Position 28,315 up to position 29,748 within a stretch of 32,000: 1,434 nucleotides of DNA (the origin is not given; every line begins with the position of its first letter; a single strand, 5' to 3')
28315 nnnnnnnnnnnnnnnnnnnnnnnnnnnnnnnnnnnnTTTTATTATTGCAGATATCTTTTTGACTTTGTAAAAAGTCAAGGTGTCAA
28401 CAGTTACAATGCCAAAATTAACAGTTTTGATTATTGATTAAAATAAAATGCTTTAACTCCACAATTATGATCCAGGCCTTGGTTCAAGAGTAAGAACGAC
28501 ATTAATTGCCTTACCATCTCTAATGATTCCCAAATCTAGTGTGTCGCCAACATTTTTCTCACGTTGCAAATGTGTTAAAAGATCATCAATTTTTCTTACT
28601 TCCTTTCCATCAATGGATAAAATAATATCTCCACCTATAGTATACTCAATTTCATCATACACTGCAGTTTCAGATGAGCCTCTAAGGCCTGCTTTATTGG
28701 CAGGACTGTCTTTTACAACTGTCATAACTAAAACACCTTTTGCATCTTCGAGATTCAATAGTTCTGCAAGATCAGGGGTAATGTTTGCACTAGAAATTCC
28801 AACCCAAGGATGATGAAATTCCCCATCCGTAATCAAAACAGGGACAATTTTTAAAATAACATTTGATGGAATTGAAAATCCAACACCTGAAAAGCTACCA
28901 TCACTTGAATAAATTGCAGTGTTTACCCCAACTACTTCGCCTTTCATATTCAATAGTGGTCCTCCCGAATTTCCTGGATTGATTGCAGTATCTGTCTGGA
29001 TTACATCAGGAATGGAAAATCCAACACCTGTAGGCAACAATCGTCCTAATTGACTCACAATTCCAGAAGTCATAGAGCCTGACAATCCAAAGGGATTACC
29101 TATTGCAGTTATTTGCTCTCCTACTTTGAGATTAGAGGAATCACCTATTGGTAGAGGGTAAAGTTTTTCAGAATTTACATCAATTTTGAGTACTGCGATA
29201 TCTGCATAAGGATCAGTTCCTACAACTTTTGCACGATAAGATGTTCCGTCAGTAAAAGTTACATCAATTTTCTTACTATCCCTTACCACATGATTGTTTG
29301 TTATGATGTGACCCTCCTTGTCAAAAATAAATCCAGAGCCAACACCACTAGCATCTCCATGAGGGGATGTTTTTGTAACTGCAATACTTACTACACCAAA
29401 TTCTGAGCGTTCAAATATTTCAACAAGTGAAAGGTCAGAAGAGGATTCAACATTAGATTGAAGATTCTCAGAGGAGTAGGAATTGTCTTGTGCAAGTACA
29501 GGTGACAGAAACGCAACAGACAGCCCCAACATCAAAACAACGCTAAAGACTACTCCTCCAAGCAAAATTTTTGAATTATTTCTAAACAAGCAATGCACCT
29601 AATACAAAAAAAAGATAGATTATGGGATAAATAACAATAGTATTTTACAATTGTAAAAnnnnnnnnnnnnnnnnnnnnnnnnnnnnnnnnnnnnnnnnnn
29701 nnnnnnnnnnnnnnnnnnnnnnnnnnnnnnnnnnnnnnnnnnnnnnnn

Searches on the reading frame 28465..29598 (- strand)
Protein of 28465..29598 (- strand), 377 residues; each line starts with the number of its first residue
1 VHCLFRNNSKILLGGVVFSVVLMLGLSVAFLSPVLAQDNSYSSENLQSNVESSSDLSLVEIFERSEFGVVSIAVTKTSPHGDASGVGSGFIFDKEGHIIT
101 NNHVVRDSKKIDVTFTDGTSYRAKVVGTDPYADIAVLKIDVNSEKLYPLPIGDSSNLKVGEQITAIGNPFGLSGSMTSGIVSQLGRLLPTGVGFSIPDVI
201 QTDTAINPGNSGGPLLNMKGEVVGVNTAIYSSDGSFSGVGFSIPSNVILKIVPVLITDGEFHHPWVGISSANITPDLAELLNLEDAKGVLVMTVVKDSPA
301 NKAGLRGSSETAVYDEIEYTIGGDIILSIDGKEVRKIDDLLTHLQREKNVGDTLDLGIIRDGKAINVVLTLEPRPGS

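Call 8: search_protein_families(library=pfam, proteins=[window:28465-29598:-], max_evalue=0.01)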
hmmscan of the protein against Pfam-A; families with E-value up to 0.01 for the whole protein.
window:28465-29598:- (377 aa): 6 families
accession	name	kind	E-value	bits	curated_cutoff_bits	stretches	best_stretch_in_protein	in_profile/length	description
PF13365.12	Trypsin_2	-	1.1e-38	133.6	27.6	1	87-225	1-144/144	Trypsin-like peptidase domain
PF00089.32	Trypsin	-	3.4e-16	60.2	20.6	1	86-249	26-217/220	Trypsin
PF13180.12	PDZ_2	-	3.6e-13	50.1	27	1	285-370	12-79/80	PDZ domain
PF17820.7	PDZ_6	-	3.9e-07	30.2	27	1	323-345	19-41/54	PDZ domain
PF00595.29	PDZ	-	0.00074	20.3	23.2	0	323-358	46-80/81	PDZ domain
PF02907.21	Peptidase_S29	-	0.0049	17.1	25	0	207-245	106-143/149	Hepatitis C virus NS3 protease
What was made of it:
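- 28465..29598 (-): HtrA-like serine protease (Trypsin_2 + PDZ), box target. Pfam (call 8).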
